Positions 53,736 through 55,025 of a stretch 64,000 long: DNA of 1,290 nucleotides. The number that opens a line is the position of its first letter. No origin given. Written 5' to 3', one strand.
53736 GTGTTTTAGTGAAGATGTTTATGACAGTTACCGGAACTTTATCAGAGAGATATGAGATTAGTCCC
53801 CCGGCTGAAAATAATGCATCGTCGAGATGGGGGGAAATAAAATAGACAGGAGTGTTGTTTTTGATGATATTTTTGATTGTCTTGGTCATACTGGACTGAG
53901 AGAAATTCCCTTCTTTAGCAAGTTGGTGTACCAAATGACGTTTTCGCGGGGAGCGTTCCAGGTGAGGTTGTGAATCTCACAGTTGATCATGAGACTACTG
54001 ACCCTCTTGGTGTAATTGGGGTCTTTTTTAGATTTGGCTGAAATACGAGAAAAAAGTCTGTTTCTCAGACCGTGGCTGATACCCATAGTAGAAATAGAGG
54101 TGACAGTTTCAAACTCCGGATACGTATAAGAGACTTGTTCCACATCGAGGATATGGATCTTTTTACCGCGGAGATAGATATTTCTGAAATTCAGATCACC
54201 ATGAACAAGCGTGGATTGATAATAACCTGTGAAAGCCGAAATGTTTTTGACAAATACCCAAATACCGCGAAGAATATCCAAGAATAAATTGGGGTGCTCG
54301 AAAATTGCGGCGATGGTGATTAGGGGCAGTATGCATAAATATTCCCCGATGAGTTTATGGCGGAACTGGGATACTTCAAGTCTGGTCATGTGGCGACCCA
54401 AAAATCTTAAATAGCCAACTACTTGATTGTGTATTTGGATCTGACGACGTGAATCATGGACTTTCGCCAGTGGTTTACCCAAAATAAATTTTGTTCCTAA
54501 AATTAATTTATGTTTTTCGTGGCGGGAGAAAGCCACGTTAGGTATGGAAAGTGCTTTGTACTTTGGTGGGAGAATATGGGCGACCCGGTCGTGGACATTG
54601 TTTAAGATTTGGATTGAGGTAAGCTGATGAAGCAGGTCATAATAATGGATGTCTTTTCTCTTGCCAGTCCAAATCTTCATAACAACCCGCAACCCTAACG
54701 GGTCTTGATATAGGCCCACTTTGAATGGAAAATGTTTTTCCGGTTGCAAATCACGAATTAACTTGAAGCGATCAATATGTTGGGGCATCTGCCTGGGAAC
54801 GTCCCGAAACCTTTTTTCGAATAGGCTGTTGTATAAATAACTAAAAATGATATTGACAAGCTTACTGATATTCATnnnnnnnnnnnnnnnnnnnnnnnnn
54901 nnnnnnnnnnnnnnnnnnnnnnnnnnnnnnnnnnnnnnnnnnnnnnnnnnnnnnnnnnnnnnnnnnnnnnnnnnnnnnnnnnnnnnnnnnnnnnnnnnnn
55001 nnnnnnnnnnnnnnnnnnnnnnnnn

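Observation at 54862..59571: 1569-aa all-in-one fusion of GT2, processive synthase-type GT2, a Wzx-like flippase domain and GT4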

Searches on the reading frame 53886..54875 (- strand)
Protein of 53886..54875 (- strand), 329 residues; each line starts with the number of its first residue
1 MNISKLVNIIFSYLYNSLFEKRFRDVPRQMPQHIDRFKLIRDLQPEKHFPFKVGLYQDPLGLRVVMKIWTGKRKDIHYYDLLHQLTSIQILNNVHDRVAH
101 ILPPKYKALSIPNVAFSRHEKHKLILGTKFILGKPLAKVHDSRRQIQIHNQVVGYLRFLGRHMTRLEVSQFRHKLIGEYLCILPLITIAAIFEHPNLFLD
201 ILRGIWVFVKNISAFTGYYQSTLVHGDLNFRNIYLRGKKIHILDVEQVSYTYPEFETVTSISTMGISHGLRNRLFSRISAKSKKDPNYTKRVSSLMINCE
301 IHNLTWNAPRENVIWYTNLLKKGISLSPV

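Call 8: search_protein_families(library=pfam, proteins=[window:53886-54875:-], max_evalue=0.001)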
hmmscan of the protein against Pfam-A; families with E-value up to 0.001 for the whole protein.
window:53886-54875:- (329 aa): 1 family
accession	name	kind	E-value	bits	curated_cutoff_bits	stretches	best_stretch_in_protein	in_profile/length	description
PF01163.29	RIO1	-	0.00038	20.6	22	0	217-249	119-152/187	RIO domain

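Call 73: search_solved_structures(query=window:53886-54875:-, max_evalue=1)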
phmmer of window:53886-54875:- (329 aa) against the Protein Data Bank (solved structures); distinct sequences matched with E-value up to 1: 1.
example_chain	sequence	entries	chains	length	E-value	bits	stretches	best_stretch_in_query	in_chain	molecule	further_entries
8grq_D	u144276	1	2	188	0.075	15.2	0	256-293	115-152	H2B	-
